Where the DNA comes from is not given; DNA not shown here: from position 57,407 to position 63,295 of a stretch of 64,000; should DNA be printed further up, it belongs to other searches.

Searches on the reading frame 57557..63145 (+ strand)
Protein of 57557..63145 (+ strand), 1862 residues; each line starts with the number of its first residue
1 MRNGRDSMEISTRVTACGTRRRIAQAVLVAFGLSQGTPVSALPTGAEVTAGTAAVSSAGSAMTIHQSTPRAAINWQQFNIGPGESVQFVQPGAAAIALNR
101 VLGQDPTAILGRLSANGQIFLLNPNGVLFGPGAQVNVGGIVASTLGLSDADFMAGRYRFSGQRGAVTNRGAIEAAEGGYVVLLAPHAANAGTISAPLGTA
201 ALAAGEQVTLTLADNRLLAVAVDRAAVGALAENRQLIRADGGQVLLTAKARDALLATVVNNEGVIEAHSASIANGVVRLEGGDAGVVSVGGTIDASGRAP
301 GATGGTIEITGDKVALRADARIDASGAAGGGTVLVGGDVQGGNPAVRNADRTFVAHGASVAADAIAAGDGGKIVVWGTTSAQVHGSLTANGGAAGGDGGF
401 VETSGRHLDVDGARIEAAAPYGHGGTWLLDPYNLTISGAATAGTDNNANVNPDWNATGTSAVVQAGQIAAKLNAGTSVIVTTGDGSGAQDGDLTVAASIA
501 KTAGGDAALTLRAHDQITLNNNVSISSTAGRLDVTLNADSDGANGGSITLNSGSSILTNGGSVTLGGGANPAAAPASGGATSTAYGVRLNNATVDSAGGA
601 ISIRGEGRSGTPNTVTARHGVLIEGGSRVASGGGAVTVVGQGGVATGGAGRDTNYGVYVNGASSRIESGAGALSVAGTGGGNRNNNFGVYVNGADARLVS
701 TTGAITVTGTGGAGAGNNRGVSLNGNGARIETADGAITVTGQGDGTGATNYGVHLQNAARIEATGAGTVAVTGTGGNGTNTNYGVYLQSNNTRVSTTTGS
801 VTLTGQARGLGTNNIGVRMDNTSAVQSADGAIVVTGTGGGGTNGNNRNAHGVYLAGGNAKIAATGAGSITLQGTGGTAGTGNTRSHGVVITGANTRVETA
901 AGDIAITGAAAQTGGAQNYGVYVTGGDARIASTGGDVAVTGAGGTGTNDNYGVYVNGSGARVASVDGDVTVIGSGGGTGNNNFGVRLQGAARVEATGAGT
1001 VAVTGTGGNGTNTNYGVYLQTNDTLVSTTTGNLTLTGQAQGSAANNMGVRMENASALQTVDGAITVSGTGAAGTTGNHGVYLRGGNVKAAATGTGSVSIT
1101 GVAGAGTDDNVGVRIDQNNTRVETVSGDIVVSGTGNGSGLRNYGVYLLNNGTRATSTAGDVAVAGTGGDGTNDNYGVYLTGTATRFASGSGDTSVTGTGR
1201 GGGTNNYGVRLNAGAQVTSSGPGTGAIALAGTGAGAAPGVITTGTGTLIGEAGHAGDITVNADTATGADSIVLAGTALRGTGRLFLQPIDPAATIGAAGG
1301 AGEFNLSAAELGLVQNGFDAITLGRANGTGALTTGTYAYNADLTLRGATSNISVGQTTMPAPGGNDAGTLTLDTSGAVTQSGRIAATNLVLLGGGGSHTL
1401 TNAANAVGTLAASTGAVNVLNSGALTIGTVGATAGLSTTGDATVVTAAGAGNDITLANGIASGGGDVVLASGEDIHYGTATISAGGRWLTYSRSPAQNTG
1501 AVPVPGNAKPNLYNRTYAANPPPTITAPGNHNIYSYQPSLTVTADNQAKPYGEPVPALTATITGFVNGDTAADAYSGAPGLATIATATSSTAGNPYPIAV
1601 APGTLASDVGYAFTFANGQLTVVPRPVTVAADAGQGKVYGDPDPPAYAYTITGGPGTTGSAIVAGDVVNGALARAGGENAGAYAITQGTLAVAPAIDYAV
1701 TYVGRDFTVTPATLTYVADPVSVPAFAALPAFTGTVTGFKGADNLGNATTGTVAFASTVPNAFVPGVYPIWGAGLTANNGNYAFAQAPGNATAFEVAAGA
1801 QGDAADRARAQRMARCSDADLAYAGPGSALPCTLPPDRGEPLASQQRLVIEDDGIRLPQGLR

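Call 37: search_protein_families(library=pfam, proteins=[window:57557-63145:+], max_evalue=0.0001)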
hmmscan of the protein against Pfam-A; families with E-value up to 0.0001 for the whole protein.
window:57557-63145:+ (1862 aa): 2 families
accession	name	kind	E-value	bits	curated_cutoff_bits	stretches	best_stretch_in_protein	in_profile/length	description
PF05860.19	TPS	-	4.6e-40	138.6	33.5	1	42-290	4-247/252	TPS secretion domain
PF18676.6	MBG_2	-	1.1e-25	90.5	25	3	1540-1621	1-72/72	MBG domain (YGX type)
